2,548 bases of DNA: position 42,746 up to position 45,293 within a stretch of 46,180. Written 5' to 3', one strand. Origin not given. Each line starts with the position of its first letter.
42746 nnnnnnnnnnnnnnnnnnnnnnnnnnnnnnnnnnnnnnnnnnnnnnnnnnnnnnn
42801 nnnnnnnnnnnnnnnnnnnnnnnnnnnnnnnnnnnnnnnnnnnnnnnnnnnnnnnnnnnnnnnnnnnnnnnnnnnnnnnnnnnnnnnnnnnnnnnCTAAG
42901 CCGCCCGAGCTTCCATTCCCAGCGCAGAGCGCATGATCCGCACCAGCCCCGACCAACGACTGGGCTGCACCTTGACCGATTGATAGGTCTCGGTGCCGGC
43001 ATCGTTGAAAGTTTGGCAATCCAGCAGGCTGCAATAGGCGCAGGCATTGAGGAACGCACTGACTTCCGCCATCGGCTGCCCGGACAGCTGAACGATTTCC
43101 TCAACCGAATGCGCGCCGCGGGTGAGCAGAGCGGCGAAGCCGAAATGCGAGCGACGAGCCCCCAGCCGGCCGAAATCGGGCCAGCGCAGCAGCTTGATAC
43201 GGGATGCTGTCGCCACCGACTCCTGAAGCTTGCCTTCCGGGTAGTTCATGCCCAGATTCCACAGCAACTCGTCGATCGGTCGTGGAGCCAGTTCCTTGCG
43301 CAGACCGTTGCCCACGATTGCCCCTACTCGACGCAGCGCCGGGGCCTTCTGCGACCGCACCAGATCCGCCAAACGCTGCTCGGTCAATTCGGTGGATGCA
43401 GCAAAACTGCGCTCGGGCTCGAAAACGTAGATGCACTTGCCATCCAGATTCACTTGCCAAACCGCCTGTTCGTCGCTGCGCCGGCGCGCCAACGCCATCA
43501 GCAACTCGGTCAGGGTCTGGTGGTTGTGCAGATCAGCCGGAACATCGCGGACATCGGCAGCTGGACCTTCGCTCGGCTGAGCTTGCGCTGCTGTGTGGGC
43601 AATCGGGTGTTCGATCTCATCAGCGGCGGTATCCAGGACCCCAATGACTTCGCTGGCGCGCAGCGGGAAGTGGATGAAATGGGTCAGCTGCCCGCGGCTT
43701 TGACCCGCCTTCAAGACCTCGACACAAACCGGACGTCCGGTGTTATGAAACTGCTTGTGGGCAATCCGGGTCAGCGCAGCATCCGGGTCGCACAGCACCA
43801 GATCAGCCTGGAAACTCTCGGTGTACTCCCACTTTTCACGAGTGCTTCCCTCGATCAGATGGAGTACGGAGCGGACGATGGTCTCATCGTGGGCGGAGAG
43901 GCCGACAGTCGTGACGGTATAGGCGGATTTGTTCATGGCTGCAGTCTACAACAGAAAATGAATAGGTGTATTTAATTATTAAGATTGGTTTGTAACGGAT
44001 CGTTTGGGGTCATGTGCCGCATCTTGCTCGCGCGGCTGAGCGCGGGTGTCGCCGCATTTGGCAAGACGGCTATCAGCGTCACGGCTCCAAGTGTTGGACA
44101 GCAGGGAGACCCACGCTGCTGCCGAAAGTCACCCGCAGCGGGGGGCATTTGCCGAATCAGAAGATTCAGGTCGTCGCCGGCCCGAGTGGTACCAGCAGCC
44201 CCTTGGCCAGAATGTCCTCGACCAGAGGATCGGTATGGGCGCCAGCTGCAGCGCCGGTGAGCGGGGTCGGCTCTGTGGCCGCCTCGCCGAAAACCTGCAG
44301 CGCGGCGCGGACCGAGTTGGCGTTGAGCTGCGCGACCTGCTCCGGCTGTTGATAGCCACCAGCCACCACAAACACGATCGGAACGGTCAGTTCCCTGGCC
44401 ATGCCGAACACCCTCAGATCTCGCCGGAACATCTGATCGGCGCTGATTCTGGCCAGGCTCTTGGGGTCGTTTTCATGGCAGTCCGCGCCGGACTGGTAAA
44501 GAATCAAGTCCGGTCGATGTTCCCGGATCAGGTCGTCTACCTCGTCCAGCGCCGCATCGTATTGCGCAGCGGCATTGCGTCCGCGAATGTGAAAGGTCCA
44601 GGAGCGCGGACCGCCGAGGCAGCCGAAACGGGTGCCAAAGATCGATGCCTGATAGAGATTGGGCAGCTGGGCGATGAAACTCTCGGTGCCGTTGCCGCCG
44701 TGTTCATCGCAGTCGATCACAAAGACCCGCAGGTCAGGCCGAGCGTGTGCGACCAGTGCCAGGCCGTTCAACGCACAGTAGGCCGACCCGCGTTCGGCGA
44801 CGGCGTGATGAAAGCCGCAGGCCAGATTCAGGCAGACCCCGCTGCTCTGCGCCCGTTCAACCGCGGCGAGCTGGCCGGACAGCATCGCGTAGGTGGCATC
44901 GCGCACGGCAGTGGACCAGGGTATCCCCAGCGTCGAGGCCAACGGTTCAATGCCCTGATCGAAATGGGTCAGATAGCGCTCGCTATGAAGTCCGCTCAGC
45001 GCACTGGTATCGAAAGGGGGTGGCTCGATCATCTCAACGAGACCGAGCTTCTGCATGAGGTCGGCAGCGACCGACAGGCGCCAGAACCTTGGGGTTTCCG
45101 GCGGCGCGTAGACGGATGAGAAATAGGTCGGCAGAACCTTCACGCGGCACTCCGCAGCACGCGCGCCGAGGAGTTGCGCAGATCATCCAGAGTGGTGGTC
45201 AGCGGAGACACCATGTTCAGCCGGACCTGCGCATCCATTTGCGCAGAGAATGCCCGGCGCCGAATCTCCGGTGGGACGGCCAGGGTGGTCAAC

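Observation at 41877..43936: Tightly coupled operon: uncharacterised 346-aa protein - CvnD/MglA-like small GTPase - Roadblock/LC7, a conservon-like module with a non-canonical first component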

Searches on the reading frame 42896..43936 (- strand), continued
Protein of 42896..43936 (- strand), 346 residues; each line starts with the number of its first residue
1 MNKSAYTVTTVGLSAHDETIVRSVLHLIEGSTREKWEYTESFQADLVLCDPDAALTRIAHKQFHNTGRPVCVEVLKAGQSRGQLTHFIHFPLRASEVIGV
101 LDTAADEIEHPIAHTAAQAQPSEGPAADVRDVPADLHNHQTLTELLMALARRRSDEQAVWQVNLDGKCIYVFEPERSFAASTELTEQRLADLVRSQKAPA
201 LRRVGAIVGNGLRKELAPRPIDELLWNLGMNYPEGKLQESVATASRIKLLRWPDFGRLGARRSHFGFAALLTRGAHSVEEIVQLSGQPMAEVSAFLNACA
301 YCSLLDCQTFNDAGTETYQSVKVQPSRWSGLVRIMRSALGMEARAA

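Call 71: search_protein_families(library=pfam, alignment_id=A1, max_evalue=5)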
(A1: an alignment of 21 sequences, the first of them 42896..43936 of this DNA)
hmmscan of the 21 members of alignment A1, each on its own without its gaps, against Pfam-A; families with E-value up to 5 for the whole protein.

A. member 1, window:42896-43936:- (346 aa): 0 families

B. families by the number of members that match (of 21 scanned): 7 families
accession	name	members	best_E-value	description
PF08100.18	Dimerisation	6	0.0037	O-methyltransferase dimerisation domain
PF17429.7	GP70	3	0.072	Gene product 70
PF21214.3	SelB_WH_2nd_bact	2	0.042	Selenocysteine-specific elongation factor, winged helix domain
PF17782.7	DprA_WH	1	0.0093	DprA winged helix domain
PF11162.13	DUF2946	1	0.052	Protein of unknown function (DUF2946)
PF20471.4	DUF6716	1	0.065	Putative glycosyltransferase (DUF6716)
PF00391.29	PEP-utilizers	1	0.12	PEP-utilising enzyme, mobile domain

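Call 84: search_protein_families(library=padloc, proteins=[window:42896-43936:-], max_evalue=0.01)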
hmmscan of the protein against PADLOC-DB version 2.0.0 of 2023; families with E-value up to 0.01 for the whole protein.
window:42896-43936:- (346 aa): 0 families

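Call 88: find_related_loci(query=A1, collection=metagenome_contigs, flank=4000)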
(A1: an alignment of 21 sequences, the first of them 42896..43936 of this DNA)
Query A1 (346 aa) in metagenome_contigs; peptide patterns used: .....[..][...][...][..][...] (x = any residue, [..] = any of these).
166 stretches matched a pattern; 115 encode a relative of the query (tblastn E <= 1e-3); the best 80 are kept; 80 distinct loci.
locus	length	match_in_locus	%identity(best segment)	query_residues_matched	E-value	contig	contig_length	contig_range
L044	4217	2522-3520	30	1-339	1e-44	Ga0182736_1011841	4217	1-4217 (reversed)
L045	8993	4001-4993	31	1-341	7e-42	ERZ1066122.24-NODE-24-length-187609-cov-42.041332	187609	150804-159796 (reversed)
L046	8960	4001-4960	29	1-337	9e-38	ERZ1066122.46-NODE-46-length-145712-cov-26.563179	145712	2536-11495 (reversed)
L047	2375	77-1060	27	8-341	1e-27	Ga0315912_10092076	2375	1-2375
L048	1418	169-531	37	220-341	3e-19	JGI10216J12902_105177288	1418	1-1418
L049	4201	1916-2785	24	13-317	4e-17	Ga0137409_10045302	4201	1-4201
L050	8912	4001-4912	25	13-332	5e-17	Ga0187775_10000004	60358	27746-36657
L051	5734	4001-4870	24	13-317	4e-17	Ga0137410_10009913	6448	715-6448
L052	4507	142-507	36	221-341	2e-16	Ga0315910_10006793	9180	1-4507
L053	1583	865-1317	30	162-308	1e-15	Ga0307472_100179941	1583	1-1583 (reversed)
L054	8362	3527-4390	25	7-309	7e-15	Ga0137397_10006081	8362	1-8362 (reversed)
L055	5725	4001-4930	24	7-332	1e-14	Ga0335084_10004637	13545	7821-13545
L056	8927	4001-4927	24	7-332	2e-14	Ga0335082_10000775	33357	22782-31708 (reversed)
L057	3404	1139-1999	24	7-308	2e-14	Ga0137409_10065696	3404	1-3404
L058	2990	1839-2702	25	7-309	5e-14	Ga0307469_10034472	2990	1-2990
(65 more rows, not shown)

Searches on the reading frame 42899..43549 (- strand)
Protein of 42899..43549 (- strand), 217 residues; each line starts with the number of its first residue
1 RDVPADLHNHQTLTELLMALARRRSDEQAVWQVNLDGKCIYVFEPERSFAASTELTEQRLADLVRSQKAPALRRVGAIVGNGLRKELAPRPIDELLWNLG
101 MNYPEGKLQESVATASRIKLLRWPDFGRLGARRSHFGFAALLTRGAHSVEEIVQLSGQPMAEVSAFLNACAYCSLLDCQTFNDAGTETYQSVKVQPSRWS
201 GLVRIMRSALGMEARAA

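Call 43: predict_structure(alignment_id=A2)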
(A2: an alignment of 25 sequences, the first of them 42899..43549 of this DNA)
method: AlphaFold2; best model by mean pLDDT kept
length: 217 residues; sequences in the alignment: 25
mean_pLDDT: 89.4   pTM: 0.83
mean pLDDT of the five models: 89.4, 88.2, 87.4, 86.9, 86.4
residues with pLDDT >= 90: 158; 70-90: 39; 50-70: 18; < 50: 2
segments of 3 or more residues with pLDDT < 50: none
pLDDT, mean of each block of 10 residues (from residue 1): 71 93 88 94 96 95 93 95 96 97 93 96 94 97 97 98 97 95 79 60 75 60
secondary structure, 60 per line:
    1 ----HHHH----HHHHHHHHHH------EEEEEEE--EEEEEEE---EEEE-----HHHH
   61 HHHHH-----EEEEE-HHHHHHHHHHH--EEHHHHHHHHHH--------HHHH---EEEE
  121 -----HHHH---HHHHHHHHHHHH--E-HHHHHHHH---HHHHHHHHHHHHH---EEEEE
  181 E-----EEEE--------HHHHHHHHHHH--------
elements in order: H5-8 H13-22 E29-35 E38-44 E48-51 H57-65 E71-75 H77-87 H92-101 H110-113 E117-120 H126-129 H133-144 H149-156 H160-172 E176-181 E187-190 H199-209

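Call 47: fold_search(model_id=the predicted structure, library=pdb)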
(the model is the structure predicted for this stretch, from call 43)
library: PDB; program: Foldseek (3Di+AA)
matches with E <= 10: 369; with E <= 0.001: 0
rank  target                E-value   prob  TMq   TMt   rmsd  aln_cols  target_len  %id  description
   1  8jj9_A                3.0e-01  0.23  0.22  0.17  11.4       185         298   10  Human FAM91A1 N terminal domain in complex with TBC1D23 (released 2024-04-24)
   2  3gw2                  4.7e-01  0.77  0.24  0.49   5.6        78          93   22  Crystal structure of possible transcriptional regulatory protein (fragment 1-100) from Mycobacterium bovis. Northeast St (released 2009-04-21)
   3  5clv_A                5.0e-01  0.28  0.18  0.36  15.5       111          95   13  Crystal Structure of KorA-operator DNA complex (KorA-OA) (released 2016-04-06)
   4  3rv7_A                7.0e-01  0.04  0.10  0.06  15.3       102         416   14  Structure of a M. tuberculosis Salicylate Synthase, MbtI, in Complex with an Inhibitor with Isopropyl R-Group (released 2012-05-09)
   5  4omz_B                7.9e-01  0.69  0.23  0.47   6.2        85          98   18  Crystal Structure of NolR from Sinorhizobium fredii (released 2014-04-16)
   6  2w7n_B                9.4e-01  0.23  0.18  0.36  15.1        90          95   16  Crystal Structure of KorA Bound to Operator DNA: Insight into Repressor Cooperation in RP4 Gene Regulation (released 2009-02-17)
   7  3pqk_F                9.9e-01  0.66  0.24  0.47   6.6        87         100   15  Crystal Structure of the transcriptional repressor BigR from Xylella fastidiosa (released 2011-06-01)
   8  3pqk_B                9.9e-01  0.66  0.24  0.47   6.6        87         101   15  Crystal Structure of the transcriptional repressor BigR from Xylella fastidiosa (released 2011-06-01)
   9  3rv9_B                9.9e-01  0.02  0.10  0.06  15.8       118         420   12  Structure of a M. tuberculosis Salicylate Synthase, MbtI, in Complex with an Inhibitor with Ethyl R-Group (released 2012-05-09)
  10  3pqk_A                1.1e+00  0.63  0.24  0.48   6.6        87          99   15  Crystal Structure of the transcriptional repressor BigR from Xylella fastidiosa (released 2011-06-01)
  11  8qkf_B                1.1e+00  0.51  0.23  0.46   6.8        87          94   17  SmtB protein of Mycobacterium smegmatis (released 2024-09-25)
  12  2kko_MODEL_1_A        1.1e+00  0.54  0.25  0.44   6.2        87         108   21  Solution NMR structure of the homodimeric winged helix-turn-helix DNA-binding domain (fragment 1-100) Mb0332 f (released 2009-08-11)
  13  8jj9_B                1.1e+00  0.11  0.22  0.17  12.0       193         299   11  Human FAM91A1 N terminal domain in complex with TBC1D23 (released 2024-04-24)
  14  5ckt_A                1.2e+00  0.21  0.18  0.36  14.8        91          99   18  Crystal Structure of KorA, a plasmid-encoded, global transcription regulator (released 2016-04-06)
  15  5cm3_A                1.2e+00  0.15  0.18  0.35  16.0       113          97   18  Crystal Structure of KorA, a plasmid-encoded, global transcription regulator (released 2016-04-06)
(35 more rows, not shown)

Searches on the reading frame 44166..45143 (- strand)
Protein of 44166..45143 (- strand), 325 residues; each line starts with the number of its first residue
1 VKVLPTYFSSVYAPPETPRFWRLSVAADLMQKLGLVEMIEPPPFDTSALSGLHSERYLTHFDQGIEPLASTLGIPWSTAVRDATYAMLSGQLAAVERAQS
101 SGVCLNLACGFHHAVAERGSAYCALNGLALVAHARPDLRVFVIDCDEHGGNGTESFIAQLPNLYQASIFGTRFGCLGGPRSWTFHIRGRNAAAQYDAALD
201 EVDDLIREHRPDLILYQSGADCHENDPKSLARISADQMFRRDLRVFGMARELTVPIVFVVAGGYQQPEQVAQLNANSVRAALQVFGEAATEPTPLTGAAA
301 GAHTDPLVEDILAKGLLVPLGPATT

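Call 3: search_protein_families(library=pfam, proteins=[window:44166-45143:-], max_evalue=0.1)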
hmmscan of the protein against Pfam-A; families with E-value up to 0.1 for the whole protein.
window:44166-45143:- (325 aa): 1 family
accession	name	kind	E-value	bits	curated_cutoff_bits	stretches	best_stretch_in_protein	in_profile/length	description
PF00850.24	Hist_deacetyl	-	3e-31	109.3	27.9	1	22-279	7-296/298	Histone deacetylase domain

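Call 4: search_protein_families(library=ncbifam, proteins=[window:44166-45143:-], max_evalue=0.1)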
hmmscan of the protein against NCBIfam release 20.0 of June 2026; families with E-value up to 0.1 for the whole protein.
window:44166-45143:- (325 aa): 0 families

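Call 84: search_protein_families(library=padloc, proteins=[window:44166-45143:-], max_evalue=0.01)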
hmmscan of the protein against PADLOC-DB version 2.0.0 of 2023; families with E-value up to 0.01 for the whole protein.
window:44166-45143:- (325 aa): 0 families
